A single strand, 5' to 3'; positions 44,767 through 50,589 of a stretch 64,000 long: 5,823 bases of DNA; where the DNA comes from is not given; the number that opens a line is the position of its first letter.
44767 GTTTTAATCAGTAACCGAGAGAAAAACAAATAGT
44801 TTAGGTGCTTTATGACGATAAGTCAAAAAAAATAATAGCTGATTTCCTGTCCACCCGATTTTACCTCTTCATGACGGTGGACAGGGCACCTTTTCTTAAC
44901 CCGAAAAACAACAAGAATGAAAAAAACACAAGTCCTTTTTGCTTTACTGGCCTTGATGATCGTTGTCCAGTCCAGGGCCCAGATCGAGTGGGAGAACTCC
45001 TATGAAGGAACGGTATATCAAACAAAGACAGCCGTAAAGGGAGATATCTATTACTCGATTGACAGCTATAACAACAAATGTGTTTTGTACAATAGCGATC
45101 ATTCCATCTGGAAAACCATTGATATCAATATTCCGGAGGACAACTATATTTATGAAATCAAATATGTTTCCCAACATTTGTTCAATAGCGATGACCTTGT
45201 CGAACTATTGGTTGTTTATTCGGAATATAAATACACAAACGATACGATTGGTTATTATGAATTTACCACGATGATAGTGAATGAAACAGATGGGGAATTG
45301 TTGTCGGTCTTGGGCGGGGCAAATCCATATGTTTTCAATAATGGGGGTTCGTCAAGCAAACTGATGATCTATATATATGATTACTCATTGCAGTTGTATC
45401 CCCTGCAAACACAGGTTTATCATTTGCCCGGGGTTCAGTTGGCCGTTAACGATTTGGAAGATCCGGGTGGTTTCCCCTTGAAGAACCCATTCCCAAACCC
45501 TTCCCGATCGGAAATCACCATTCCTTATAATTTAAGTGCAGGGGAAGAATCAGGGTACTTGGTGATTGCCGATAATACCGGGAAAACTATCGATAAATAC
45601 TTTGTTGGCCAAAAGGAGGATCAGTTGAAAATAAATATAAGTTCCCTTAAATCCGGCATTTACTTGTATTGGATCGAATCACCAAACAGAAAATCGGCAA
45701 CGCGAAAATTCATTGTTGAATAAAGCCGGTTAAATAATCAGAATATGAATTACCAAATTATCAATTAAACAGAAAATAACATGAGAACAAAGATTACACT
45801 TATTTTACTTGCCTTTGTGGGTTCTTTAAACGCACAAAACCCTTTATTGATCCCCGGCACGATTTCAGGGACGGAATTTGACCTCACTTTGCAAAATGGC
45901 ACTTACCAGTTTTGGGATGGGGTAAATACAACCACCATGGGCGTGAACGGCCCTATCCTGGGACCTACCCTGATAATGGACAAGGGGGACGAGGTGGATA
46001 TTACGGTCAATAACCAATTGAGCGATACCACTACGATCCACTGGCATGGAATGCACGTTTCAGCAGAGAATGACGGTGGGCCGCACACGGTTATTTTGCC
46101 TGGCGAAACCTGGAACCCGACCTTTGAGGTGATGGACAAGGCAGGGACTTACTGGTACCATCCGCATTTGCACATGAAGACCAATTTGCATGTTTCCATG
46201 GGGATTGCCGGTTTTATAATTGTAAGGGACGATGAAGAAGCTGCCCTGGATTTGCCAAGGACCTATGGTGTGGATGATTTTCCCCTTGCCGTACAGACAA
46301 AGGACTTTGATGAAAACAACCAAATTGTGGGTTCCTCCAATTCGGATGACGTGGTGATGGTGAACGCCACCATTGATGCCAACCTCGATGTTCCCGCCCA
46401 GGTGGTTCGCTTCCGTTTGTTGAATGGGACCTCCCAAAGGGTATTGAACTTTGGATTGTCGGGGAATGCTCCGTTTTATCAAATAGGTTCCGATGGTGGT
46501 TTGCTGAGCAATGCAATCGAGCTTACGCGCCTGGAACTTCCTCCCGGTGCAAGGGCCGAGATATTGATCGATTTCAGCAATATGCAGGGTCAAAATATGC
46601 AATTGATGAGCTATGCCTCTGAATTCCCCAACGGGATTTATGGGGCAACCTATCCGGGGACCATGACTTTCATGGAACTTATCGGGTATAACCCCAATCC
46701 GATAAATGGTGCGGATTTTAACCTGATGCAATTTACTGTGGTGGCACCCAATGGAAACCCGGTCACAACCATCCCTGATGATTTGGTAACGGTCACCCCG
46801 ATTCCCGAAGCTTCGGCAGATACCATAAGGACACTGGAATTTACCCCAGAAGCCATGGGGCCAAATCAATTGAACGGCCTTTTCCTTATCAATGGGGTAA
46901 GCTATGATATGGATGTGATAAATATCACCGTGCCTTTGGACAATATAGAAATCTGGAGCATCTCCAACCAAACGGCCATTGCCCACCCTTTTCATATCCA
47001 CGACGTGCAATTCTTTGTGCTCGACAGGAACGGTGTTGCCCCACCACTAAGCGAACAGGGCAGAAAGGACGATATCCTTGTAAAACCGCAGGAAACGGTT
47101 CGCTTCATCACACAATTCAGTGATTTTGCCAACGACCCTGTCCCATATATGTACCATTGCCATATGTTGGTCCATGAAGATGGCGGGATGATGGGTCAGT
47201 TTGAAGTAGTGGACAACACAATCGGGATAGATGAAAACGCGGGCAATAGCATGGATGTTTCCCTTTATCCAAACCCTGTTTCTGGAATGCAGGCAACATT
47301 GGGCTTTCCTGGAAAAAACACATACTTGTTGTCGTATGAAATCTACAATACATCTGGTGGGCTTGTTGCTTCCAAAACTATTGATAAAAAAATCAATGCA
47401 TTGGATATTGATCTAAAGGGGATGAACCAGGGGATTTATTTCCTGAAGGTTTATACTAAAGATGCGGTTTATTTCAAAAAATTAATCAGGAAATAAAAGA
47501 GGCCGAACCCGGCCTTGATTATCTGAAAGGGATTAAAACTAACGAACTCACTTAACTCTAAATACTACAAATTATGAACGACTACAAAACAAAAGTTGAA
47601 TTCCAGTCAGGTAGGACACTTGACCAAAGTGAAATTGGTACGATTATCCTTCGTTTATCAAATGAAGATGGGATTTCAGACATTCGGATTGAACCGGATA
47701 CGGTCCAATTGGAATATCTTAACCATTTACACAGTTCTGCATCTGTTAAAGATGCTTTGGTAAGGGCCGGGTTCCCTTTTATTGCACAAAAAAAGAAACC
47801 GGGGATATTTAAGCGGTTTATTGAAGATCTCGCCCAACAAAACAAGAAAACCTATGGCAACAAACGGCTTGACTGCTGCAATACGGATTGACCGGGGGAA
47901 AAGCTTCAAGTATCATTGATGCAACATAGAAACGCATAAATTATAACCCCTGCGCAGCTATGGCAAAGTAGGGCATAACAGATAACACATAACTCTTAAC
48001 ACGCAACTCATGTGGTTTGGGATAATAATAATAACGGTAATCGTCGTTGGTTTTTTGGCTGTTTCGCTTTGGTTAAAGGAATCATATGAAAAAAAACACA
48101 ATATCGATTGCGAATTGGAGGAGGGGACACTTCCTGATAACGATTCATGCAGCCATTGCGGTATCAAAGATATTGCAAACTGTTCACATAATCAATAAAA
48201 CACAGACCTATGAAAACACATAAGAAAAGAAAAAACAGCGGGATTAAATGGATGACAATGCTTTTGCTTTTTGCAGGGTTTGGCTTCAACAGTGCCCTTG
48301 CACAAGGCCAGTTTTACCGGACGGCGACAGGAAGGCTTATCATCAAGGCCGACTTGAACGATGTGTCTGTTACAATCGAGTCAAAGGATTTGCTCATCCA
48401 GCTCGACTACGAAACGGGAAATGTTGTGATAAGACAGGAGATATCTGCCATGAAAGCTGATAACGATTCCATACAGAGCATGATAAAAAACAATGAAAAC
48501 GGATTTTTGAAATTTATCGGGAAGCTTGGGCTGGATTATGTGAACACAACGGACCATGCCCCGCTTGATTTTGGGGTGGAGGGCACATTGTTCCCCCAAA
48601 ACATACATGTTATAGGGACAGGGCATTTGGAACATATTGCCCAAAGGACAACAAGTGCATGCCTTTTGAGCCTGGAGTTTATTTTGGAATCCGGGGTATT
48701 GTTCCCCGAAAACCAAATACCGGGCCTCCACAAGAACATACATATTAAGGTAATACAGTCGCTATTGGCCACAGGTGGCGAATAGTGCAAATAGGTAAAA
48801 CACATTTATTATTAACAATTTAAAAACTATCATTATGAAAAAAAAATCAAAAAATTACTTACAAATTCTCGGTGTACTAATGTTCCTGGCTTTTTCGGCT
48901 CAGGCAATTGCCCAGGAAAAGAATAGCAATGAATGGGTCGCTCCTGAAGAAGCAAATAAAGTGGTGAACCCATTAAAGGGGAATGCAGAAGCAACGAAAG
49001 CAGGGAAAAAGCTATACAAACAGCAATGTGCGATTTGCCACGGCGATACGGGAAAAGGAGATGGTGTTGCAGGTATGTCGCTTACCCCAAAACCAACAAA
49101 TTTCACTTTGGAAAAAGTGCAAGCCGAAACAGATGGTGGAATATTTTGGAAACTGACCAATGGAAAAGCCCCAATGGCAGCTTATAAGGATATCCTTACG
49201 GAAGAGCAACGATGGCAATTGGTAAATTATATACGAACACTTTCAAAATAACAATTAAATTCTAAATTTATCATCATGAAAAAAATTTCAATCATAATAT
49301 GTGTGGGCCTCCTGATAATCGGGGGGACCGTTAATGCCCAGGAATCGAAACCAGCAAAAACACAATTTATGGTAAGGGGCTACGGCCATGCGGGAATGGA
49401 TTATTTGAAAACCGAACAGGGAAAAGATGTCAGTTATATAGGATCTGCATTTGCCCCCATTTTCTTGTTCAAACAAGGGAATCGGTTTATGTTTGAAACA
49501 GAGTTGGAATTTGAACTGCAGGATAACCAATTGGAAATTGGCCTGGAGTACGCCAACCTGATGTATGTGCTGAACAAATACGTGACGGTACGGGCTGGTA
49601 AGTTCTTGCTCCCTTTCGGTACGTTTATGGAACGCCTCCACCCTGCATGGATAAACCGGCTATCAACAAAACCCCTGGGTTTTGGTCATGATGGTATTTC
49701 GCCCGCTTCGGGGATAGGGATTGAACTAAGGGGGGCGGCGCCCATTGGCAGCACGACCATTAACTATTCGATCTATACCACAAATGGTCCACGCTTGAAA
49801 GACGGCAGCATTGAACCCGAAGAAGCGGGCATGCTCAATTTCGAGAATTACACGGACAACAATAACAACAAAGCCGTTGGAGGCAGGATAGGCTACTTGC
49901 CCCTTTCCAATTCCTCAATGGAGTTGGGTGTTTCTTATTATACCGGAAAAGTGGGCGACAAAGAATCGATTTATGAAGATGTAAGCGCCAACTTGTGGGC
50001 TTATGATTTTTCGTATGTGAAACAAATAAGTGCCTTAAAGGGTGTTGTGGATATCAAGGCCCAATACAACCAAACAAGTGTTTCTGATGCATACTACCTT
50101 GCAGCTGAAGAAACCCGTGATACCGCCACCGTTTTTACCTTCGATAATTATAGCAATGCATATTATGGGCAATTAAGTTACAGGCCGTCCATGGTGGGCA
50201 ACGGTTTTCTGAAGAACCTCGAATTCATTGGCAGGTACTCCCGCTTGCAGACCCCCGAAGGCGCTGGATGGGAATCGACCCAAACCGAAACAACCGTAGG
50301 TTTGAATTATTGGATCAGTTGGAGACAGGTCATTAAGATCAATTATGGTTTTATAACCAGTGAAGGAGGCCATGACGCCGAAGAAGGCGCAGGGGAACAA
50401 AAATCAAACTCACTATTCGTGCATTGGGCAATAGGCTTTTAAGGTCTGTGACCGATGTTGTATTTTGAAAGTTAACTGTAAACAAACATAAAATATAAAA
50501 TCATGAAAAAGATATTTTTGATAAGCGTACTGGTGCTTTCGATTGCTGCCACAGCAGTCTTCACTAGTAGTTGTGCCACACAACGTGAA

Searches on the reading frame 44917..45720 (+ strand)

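Call 88: search_protein_families(library=pfam, proteins=[window:44917-45720:+], max_evalue=0.001)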
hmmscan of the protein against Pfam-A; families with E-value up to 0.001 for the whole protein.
window:44917-45720:+ (268 aa): 1 family
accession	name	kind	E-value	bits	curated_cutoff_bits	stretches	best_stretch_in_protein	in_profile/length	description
PF18962.6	Por_Secre_tail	-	1.6e-11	44.8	27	1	192-267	2-75/75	Secretion system C-terminal sorting domain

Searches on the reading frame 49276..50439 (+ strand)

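Call 88: search_protein_families(library=pfam, proteins=[window:49276-50439:+], max_evalue=0.001)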
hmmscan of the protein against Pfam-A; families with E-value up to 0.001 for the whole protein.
window:49276-50439:+ (388 aa): 1 family
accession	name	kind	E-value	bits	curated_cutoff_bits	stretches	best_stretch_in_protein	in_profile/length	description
PF07396.17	Porin_O_P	-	0.00014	21.7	20.9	0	80-117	53-95/370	Phosphate-selective porin O and P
